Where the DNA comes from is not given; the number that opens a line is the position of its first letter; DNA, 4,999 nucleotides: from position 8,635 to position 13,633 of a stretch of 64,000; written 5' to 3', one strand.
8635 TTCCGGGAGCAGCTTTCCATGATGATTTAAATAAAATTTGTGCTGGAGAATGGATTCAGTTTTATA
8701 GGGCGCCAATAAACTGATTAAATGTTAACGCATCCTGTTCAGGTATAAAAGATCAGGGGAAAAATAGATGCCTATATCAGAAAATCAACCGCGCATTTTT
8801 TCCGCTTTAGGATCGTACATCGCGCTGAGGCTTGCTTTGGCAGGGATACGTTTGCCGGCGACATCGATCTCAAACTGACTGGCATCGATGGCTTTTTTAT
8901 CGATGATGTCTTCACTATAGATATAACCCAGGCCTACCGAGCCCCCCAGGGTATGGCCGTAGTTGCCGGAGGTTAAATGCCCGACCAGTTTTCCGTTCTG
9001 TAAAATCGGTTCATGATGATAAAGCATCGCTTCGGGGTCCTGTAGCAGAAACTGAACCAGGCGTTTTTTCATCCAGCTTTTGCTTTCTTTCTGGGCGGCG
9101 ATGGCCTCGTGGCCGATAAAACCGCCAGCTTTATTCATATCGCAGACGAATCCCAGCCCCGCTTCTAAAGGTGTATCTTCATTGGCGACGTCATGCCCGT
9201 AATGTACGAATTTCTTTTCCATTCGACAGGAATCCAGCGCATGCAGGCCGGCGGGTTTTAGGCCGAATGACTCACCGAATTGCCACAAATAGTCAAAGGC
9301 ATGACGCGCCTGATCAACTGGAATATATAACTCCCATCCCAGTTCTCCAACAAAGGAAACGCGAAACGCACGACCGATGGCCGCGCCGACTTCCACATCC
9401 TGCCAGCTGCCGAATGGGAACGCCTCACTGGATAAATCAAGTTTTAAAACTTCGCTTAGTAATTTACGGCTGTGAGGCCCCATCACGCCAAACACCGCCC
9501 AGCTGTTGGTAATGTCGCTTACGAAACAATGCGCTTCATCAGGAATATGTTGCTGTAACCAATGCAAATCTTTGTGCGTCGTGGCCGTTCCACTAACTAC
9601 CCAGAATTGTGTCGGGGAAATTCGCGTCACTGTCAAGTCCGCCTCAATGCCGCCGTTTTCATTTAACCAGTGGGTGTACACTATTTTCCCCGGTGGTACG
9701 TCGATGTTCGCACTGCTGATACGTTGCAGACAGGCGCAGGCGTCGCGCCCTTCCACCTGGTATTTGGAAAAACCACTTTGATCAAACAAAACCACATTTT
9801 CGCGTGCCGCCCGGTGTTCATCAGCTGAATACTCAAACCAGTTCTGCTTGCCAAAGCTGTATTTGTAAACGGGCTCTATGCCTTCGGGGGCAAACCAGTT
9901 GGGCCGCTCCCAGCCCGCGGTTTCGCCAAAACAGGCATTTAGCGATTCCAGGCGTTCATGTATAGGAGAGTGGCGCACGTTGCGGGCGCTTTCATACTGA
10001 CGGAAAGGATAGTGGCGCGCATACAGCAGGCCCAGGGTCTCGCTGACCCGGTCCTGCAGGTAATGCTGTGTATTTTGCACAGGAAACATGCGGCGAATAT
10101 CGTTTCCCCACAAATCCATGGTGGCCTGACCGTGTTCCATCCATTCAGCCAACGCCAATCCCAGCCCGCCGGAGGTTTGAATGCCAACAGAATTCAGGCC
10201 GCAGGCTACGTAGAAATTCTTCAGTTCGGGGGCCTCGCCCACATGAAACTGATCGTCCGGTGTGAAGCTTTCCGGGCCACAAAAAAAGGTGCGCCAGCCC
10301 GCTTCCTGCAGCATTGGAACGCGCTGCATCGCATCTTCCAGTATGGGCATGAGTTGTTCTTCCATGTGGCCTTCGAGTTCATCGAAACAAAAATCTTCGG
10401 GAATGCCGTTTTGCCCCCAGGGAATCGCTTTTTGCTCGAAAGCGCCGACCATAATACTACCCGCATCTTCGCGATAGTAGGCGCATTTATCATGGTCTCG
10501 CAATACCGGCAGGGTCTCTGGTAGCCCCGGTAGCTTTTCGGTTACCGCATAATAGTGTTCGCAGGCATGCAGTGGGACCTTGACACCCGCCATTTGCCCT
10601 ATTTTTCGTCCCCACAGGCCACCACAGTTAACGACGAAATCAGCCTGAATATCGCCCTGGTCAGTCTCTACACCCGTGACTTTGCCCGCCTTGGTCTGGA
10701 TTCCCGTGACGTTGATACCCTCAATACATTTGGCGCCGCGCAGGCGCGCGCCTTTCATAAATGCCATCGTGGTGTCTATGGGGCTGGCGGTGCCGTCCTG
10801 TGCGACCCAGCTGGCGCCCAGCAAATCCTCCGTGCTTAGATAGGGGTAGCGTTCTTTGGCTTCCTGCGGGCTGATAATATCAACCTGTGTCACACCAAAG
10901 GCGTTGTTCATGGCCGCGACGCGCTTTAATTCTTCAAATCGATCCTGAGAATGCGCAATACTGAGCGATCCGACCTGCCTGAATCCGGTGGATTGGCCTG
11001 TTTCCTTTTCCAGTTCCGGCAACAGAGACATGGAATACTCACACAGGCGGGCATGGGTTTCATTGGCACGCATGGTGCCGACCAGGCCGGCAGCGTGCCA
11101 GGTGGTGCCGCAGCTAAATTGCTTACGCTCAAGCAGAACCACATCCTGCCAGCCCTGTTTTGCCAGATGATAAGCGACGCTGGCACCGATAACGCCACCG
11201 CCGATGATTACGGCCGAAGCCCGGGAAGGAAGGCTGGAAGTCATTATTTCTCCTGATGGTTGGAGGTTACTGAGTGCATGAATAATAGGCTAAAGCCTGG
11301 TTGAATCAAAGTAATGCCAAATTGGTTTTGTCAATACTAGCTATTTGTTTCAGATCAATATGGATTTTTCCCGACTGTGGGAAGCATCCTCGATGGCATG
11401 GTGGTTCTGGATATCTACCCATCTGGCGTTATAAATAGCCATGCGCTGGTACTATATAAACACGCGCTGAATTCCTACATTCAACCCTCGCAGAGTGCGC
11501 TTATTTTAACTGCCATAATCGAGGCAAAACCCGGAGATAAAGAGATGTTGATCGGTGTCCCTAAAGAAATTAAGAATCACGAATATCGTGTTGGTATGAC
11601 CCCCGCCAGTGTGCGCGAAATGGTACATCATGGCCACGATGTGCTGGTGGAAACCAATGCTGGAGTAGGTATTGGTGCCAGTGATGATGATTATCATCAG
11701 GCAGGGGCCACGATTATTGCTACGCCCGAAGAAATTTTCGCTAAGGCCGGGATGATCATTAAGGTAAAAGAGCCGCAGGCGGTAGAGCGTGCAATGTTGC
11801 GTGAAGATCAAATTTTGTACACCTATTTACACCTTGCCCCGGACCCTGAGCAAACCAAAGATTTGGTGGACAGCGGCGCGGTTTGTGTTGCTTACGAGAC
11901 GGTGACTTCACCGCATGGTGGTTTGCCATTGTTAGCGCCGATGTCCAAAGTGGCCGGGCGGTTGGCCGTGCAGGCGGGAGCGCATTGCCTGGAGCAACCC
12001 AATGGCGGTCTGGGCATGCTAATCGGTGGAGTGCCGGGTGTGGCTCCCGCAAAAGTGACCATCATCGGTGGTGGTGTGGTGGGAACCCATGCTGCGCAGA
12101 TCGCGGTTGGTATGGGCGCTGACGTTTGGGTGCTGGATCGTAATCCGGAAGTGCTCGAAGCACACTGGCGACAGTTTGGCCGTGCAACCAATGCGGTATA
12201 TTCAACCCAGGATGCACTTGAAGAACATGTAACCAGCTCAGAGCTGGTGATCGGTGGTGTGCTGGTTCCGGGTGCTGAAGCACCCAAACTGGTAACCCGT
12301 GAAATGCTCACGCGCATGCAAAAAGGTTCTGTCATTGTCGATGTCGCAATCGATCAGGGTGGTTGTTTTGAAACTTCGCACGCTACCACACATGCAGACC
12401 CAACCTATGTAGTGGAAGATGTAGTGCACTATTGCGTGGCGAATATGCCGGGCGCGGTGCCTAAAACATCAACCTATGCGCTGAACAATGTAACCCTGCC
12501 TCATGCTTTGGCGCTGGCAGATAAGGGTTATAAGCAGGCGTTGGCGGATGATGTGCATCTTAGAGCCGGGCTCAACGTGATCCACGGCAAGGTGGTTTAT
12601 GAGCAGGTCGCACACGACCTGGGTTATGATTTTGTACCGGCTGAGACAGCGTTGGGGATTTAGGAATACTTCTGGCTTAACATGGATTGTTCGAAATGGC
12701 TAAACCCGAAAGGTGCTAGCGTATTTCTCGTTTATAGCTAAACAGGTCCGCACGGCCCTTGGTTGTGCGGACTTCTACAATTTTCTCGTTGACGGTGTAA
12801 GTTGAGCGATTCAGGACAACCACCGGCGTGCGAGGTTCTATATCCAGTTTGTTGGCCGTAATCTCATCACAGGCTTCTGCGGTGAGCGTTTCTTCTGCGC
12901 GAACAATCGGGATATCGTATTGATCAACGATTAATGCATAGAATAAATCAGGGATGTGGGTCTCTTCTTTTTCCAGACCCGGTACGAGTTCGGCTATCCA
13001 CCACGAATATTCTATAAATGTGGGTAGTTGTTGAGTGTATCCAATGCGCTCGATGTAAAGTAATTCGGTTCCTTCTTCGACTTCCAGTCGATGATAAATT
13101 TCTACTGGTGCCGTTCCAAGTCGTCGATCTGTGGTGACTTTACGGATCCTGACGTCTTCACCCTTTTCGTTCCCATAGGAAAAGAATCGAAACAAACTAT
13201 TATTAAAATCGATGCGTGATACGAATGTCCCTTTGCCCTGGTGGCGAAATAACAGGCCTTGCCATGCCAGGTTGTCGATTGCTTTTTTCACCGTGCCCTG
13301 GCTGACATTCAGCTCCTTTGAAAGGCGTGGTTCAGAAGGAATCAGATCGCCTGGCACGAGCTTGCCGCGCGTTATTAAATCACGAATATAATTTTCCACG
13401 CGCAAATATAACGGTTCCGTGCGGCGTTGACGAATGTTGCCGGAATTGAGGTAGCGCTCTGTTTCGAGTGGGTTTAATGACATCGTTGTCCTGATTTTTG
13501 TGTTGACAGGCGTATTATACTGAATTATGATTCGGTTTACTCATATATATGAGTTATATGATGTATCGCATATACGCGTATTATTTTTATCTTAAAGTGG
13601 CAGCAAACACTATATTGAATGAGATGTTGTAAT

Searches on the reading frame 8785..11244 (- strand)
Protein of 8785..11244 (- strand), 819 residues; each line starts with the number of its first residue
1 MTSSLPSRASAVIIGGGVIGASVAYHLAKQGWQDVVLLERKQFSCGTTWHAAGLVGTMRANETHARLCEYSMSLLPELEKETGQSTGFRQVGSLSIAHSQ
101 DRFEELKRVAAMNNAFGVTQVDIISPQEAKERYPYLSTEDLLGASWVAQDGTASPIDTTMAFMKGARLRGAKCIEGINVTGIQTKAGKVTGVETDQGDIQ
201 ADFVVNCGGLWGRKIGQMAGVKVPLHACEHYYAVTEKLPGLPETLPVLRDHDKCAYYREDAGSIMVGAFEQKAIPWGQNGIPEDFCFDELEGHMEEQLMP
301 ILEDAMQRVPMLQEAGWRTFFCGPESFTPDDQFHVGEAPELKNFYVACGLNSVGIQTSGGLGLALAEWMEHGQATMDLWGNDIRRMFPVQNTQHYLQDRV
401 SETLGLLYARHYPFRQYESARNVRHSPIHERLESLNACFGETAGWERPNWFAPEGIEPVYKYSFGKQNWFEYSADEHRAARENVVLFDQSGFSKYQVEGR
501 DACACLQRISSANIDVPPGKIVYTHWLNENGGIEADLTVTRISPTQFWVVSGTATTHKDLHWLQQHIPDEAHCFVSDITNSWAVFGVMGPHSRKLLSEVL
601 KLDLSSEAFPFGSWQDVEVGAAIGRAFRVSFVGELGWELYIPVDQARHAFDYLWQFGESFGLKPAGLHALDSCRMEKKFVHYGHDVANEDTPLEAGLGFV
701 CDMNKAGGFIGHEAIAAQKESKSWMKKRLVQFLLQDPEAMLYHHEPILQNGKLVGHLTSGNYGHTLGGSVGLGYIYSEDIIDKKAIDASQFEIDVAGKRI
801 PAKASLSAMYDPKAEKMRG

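Call 53: search_solved_structures(query=window:8785-11244:-, max_evalue=1e-10)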
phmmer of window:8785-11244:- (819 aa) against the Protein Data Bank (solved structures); distinct sequences matched with E-value up to 1e-10: 31.
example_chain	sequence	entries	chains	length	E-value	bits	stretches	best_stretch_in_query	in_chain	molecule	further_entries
5l46_A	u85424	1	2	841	6.9e-136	457.7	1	7-803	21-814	Dimethylglycine dehydrogenase, mitochondrial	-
4p9s_A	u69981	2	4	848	1.2e-132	447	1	7-803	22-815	Dimethylglycine dehydrogenase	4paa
4pab_A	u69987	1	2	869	1.7e-131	443.2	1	7-803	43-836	Dimethylglycine dehydrogenase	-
1pj5_A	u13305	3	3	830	1.5e-119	403.7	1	9-819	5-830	N,N-dimethylglycine oxidase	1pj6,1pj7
3gsi_A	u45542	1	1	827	3.5e-118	399.1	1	11-819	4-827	N,N-dimethylglycine oxidase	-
1yx2_A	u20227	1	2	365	5.6e-42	147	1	473-780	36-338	Aminomethyltransferase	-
1woo_A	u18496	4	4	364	1.3e-40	142.5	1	474-776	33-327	Aminomethyltransferase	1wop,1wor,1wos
1y56_B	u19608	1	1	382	2.2e-39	138.5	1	5-378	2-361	sarcosine oxidase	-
9q59_A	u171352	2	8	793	6.9e-29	103.7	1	465-818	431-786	trimethylamine N-oxide demethylase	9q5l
9q5a_A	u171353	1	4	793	6.9e-29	103.7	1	465-818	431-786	Trimethylamine N-oxide Demethylase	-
7cyx_A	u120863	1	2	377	1.1e-26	96.5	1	11-215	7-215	Glycine oxidase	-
1v5v_A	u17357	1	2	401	1.2e-26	96.3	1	468-814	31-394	aminomethyltransferase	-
2gag_A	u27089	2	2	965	8.1e-25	90.3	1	434-743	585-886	heterotetrameric sarcosine oxidase alpha-subunit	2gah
1vrq_A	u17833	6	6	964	9.8e-25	90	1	439-738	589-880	Sarcosine oxidase alpha subunit | Subunit alpha of sarcosine oxidase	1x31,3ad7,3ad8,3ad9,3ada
3ada_B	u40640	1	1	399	5.2e-23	84.3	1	10-373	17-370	SARCOSINE OXIDASE BETA SUBUNIT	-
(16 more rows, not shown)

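Call 79: search_protein_families(library=ncbifam, proteins=[window:8785-11244:-], max_evalue=1e-20)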
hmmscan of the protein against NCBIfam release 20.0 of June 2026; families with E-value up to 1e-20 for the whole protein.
window:8785-11244:- (819 aa): 9 families
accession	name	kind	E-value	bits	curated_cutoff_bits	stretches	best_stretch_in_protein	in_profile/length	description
NF001567.0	PRK00389.1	subfamily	6.3e-58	196.4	300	1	470-812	31-355/359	glycine cleavage system aminomethyltransferase GcvT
TIGR01372.1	soxA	subfamily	2.3e-54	184.6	1164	1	421-818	605-995/996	sarcosine oxidase subunit alpha family protein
TIGR00528.1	gcvT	equivalog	6.2e-51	173.4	235.85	1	472-802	31-352/362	glycine cleavage system aminomethyltransferase GcvT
NF053776.1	TmaoDeMthMsil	equivalog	1.7e-47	162.4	1100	1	474-818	419-762/763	trimethylamine N-oxide demethylase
TIGR02352.1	thiamin_ThiO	equivalog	2e-40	139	250.8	1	12-223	2-218/351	glycine oxidase ThiO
NF010093.0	PRK13579.1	equivalog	2.2e-39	135.3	459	1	475-804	43-358/371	glycine cleavage system aminomethyltransferase GcvT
TIGR01373.1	soxB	subfamily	1.4e-28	99.9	529.45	1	10-373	32-386/407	sarcosine oxidase subunit beta family protein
NF008425.0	PRK11259.1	equivalog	4.4e-25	88.4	257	1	9-385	5-374/377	N-methyl-L-tryptophan oxidase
NF001933.0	PRK00711.1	subfamily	4.6e-23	81.9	383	0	62-386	106-416/429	D-amino acid dehydrogenase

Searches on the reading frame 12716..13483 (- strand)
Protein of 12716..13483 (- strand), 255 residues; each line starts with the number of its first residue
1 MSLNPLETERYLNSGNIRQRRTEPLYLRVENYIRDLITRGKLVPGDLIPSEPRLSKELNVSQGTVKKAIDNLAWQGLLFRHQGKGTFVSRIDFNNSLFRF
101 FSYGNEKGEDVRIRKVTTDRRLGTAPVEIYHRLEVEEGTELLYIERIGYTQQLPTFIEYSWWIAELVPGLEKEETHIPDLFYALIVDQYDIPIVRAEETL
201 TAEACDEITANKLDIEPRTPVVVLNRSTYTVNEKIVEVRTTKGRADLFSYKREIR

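Call 79: search_protein_families(library=ncbifam, proteins=[window:12716-13483:-], max_evalue=1e-20)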
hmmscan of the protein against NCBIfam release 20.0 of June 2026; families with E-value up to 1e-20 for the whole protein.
window:12716-13483:- (255 aa): 5 families
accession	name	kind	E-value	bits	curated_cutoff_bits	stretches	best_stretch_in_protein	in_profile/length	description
NF008491.0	PRK11402.1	subfamily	2.3e-28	99.4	269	1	21-242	8-228/243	GntR family transcriptional regulator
TIGR02018.2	his_ut_repres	equivalog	4.7e-28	98.1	220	1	26-241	1-214/226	histidine utilization transcriptional repressor HutC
NF041547.1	GntR_LSA1692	equivalog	1.3e-21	77.3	275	1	25-252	2-228/233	GntR family transcriptional regulator, LSA1692 subfamily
TIGR02325.1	C_P_lyase_phnF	equivalog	1.7e-21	76.9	156.8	1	25-250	9-234/238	phosphonate metabolism transcriptional regulator PhnF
TIGR02404.1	trehalos_R_Bsub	equivalog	4.8e-21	75.5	211.95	1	32-251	8-228/233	trehalose operon repressor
